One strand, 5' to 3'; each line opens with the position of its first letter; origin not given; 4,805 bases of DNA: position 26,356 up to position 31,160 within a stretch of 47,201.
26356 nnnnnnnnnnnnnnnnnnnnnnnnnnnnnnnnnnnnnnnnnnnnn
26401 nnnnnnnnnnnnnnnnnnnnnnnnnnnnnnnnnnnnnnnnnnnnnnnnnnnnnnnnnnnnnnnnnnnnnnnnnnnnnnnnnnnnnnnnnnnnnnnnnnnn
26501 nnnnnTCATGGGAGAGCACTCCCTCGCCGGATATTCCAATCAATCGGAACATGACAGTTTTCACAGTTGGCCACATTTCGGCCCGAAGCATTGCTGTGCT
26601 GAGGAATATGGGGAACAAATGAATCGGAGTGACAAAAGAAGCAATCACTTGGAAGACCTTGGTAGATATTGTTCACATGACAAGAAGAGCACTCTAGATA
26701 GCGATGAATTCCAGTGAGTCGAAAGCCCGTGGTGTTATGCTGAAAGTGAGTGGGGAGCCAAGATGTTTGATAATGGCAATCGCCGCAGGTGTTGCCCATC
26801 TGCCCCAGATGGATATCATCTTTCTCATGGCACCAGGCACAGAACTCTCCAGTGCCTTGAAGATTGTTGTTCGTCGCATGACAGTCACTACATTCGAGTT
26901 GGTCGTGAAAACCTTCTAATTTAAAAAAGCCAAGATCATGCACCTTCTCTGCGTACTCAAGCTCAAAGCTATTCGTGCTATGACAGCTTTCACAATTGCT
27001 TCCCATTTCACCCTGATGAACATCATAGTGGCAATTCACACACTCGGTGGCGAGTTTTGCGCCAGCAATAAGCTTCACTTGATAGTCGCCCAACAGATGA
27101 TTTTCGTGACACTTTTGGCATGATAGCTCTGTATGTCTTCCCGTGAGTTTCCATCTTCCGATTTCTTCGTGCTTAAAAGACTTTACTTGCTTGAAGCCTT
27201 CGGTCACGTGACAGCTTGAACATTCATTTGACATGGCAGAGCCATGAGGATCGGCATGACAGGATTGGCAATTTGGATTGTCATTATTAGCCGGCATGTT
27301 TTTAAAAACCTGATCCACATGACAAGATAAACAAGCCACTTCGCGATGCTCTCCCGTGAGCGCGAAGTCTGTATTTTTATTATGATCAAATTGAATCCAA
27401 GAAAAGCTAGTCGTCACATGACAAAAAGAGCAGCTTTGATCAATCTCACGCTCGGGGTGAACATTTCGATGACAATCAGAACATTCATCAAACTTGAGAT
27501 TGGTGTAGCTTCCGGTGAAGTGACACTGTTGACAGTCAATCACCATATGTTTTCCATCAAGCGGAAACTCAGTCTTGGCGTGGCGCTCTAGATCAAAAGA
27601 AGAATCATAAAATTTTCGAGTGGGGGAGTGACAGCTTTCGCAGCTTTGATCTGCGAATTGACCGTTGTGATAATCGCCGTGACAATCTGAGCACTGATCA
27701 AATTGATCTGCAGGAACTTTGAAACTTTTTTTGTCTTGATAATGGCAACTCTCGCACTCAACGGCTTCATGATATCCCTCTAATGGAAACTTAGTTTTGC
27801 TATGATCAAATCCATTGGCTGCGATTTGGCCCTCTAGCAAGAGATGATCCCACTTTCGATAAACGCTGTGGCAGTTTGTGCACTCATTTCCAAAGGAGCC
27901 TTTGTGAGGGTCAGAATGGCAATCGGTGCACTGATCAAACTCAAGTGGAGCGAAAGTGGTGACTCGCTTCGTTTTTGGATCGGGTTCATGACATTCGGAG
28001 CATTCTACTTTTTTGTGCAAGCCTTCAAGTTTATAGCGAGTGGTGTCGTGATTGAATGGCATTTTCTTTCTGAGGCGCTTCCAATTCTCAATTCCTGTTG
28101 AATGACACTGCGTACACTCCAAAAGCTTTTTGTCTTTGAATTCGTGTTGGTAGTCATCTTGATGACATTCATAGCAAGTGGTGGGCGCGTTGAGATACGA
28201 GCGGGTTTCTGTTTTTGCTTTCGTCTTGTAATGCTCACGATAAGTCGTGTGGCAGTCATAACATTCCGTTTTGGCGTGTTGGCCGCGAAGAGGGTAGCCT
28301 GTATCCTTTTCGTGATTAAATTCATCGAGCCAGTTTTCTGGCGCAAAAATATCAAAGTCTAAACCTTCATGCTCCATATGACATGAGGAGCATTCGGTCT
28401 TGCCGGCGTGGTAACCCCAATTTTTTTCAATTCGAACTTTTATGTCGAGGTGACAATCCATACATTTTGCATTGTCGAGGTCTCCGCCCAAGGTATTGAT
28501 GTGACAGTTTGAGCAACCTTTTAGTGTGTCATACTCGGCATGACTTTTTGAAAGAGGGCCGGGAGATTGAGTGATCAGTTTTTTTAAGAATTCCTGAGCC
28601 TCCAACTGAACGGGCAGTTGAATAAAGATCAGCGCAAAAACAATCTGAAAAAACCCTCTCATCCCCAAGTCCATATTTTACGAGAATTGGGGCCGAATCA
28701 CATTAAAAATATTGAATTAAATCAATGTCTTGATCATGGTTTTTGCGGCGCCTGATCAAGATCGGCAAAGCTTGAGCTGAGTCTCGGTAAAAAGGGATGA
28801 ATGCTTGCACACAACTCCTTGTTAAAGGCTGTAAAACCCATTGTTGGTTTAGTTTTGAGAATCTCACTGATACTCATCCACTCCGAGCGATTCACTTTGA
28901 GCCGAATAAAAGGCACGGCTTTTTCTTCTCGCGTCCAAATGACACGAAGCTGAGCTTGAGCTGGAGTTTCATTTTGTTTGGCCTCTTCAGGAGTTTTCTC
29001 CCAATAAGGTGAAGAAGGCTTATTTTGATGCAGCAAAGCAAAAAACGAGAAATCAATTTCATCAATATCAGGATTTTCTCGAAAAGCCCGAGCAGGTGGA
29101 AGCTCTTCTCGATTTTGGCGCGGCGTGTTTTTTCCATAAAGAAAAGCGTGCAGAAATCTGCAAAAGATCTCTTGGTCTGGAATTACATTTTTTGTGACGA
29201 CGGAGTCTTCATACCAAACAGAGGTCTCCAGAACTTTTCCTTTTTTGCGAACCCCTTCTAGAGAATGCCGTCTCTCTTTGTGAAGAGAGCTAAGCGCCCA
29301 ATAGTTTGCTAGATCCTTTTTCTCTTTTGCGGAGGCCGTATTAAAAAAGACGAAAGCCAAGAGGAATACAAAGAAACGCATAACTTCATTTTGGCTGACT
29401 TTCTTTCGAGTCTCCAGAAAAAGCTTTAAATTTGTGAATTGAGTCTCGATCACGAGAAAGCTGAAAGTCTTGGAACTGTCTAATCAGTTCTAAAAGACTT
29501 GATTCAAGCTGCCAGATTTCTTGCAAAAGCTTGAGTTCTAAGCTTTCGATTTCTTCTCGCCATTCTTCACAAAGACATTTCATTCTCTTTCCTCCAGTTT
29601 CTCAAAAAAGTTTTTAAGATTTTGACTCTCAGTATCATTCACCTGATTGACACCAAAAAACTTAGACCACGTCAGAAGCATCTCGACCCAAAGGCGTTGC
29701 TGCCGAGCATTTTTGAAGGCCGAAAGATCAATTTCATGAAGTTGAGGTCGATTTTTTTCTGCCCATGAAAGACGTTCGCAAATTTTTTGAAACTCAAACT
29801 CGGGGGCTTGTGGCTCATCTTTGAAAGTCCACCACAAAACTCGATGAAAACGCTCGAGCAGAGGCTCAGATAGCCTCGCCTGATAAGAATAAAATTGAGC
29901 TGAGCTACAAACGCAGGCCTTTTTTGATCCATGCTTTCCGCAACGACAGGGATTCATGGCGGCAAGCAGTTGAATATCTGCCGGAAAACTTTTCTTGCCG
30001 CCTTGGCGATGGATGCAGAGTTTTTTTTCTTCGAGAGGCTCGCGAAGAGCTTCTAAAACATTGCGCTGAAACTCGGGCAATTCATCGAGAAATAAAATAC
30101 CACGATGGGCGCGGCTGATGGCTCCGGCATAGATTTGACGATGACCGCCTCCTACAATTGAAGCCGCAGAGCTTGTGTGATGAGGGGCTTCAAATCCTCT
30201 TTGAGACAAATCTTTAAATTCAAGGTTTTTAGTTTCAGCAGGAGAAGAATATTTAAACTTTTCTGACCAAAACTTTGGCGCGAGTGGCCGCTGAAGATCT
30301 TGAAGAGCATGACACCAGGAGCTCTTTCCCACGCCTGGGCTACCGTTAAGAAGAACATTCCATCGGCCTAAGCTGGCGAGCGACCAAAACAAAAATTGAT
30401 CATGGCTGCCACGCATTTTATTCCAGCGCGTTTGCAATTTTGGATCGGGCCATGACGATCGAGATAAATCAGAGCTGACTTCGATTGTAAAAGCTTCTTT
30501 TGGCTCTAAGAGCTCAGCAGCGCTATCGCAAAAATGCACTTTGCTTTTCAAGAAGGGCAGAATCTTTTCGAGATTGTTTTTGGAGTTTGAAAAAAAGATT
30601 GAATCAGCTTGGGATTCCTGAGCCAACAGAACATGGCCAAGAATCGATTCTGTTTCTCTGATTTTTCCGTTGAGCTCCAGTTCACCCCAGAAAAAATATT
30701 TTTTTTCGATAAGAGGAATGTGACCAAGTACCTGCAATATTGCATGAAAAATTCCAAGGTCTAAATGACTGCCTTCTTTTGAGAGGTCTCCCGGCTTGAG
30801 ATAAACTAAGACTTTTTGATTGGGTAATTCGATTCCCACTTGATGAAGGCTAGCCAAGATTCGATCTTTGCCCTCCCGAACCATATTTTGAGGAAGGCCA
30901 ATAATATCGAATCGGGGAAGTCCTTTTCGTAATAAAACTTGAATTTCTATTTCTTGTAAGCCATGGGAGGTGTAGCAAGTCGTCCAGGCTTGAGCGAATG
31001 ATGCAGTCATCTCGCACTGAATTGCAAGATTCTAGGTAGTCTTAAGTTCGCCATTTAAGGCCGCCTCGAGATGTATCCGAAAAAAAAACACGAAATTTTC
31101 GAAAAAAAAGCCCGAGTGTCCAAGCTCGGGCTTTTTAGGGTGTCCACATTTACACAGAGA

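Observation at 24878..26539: Large beta-barrel gene starts inside the cytochrome stop codon (ATGA) and has a Cys-rich N-terminal segment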

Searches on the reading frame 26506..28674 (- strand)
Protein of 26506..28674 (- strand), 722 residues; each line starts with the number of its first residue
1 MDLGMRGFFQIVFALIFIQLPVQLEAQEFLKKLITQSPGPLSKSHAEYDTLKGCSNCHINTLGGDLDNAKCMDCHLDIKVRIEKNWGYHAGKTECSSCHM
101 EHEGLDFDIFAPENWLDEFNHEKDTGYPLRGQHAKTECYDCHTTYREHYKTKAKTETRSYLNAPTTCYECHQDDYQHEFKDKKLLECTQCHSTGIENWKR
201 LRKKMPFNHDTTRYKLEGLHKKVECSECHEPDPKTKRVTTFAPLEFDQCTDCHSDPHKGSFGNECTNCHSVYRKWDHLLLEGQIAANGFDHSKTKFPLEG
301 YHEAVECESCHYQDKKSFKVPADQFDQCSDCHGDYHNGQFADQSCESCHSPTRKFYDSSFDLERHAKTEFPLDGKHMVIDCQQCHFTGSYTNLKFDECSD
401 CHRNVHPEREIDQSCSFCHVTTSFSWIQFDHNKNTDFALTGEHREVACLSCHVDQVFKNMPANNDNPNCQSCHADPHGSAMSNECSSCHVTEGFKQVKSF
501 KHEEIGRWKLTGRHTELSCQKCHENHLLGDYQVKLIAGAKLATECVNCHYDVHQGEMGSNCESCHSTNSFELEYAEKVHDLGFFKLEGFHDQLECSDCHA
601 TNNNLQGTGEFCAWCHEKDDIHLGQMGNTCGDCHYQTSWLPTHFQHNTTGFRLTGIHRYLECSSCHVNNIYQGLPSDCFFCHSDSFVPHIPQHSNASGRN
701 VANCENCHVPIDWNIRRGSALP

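Call 6: search_protein_families(library=pfam, proteins=[window:26506-28674:-], max_evalue=0.01)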
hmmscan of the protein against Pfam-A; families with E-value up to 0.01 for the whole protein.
window:26506-28674:- (722 aa): 4 families
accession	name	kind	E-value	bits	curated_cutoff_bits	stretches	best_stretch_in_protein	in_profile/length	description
PF14522.11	Cytochrome_C7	-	3.8e-28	97.5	24.8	4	134-192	12-67/67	Cytochrome c7 and related cytochrome c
PF14537.11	Cytochrom_c3_2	-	1.4e-19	70.8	25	3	541-617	5-79/79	Cytochrome c3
PF02085.21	Cytochrom_CIII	-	1.5e-14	54.6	22.9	1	43-103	23-86/101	Class III cytochrome C family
PF22113.1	Mtrc-MtrF_II-IV_dom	-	2.6e-08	34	30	1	67-233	5-167/176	Outer membrane cytochrome MtrC/MtrF-like, domains II/IV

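Call 7: search_protein_families(library=ncbifam, proteins=[window:26506-28674:-], max_evalue=0.01)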
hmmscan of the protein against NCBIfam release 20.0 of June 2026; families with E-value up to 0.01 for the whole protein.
window:26506-28674:- (722 aa): 9 families
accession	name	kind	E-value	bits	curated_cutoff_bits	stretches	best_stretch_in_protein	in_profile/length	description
NF040968.1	FeS_ExtO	equivalog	3.7e-12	45.8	200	2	50-104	20-74/416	selenite/tellurite reduction operon b-type cytochrome iron-sulfur cluster-binding subunit ExtO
NF040967.1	cytc_ExtN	equivalog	5.8e-11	41.9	200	2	211-256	27-72/415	selenite/tellurite reduction operon c-type cytochrome ExtN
TIGR03508.1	decahem_SO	subfamily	1e-09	38.3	192.2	2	306-554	4-253/258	DmsE family decaheme c-type cytochrome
NF047727.1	4hemeCytCCctA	equivalog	1.2e-07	31.8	180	2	41-103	30-91/109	tetraheme c-type cytochrome CctA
NF045713.1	CxxCH_16_HmcA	equivalog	4.6e-05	22.2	400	0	69-193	112-235/541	sulfate respiration complex hexadecaheme cytochrome HmcA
NF008659.0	PRK11659.1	equivalog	0.00067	19.4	184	1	67-103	109-146/188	cytochrome c nitrite reductase pentaheme subunit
NF045784.1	9HemeCytC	equivalog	0.0027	17.1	640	1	322-423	72-166/328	nine-heme cytochrome c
NF041028.1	decahem_GSU2203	exception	0.0036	16.6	325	0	130-261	96-214/317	GSU2203 family decaheme c-type cytochrome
TIGR03146.1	cyt_nit_nrfB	equivalog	0.005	17.1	166.6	1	67-103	83-120/145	cytochrome c nitrite reductase pentaheme subunit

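Call 50: search_solved_structures(query=window:26506-28674:-, max_evalue=0.001)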
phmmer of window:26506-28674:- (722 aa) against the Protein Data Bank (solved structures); distinct sequences matched with E-value up to 0.001: 0.

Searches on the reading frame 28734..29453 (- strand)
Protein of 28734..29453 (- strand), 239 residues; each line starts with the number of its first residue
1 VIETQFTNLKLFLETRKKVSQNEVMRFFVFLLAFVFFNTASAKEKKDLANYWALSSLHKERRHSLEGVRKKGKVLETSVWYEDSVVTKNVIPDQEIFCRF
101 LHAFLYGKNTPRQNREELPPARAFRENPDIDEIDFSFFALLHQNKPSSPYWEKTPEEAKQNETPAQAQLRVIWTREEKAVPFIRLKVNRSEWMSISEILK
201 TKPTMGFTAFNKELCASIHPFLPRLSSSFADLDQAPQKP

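Call 6: search_protein_families(library=pfam, proteins=[window:28734-29453:-], max_evalue=0.01)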
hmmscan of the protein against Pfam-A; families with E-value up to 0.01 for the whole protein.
window:28734-29453:- (239 aa): 0 families

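Call 7: search_protein_families(library=ncbifam, proteins=[window:28734-29453:-], max_evalue=0.01)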
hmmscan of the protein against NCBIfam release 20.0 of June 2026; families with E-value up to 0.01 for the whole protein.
window:28734-29453:- (239 aa): 0 families

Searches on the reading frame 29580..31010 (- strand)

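Call 6: search_protein_families(library=pfam, proteins=[window:29580-31010:-], max_evalue=0.01)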
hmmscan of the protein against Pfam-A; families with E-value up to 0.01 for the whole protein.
window:29580-31010:- (476 aa): 5 families
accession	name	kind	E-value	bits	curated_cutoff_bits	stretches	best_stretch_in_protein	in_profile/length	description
PF01078.27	Mg_chelatase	-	4.5e-57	193.2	20.3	1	201-389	7-194/207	Magnesium chelatase, subunit ChlI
PF13541.12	ChlI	-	4.6e-28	98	27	1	23-140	1-117/121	Subunit ChlI of Mg-chelatase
PF00493.29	MCM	-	1.5e-10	41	23.3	1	292-399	111-207/224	MCM P-loop domain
PF07728.20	AAA_5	-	1e-07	32.5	22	1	218-356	1-125/139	AAA domain (dynein-related subfamily)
PF00158.32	Sigma54_activat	-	1.6e-07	31.6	20.2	1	217-353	23-142/168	Sigma-54 interaction domain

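Call 7: search_protein_families(library=ncbifam, proteins=[window:29580-31010:-], max_evalue=0.01)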
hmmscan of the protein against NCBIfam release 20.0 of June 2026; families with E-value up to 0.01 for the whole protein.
window:29580-31010:- (476 aa): 14 families
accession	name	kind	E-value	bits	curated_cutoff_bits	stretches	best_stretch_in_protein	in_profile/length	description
TIGR00368.1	TIGR00368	hypoth_equivalog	1.6e-74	251.3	362.4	1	19-389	12-383/499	YifB family Mg chelatase-like AAA ATPase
NF007365.0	PRK09862.1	equivalog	7.6e-51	173.2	530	1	20-390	18-381/506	YifB family Mg chelatase-like AAA ATPase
TIGR00764.1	lon_rel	equivalog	3.3e-08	32.6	516.6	1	288-339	203-254/608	ATP-dependent protease LonB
TIGR02902.1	spore_lonB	equivalog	6.6e-07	28.3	723.3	1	282-332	155-205/531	ATP-dependent protease LonB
NF038308.1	RNA_repair_RtcR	equivalog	4e-06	26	650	1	295-353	271-327/530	RNA repair transcriptional activator RtcR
TIGR02442.1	Cob-chelat-sub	hypoth_equivalog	7.5e-05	21.4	779.45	1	288-354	113-179/641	putative cobaltochelatase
TIGR02915.1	PEP_resp_reg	equivalog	0.00015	20.8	502.6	1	288-353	220-282/445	PEP-CTERM-box response regulator transcription factor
NF011953.0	PRK15424.1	equivalog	0.00064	18.4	703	1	288-352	308-370/538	propionate catabolism operon regulatory protein PrpR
TIGR02329.1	propionate_PrpR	equivalog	0.00071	18.3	499.2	1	288-352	293-355/526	propionate catabolism operon regulatory protein PrpR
TIGR00416.1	sms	equivalog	0.00096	18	403.05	1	22-123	313-412/454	DNA repair protein RadA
TIGR02031.1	BchD-ChlD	equivalog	0.0012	17.6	499.55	1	286-355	75-144/608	magnesium chelatase ATPase subunit D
TIGR02974.1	phageshock_pspF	equivalog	0.0017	17.7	443.55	1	290-353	81-142/336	phage shock protein operon transcriptional activator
NF040949.1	minchrom_main_MCM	domain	0.005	15.1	940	0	292-366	378-451/682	minichromosome maintenance protein MCM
NF008469.0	PRK11361.1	equivalog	0.0068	15.1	714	0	293-353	228-286/461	acetoacetate metabolism transcriptional regulator AtoC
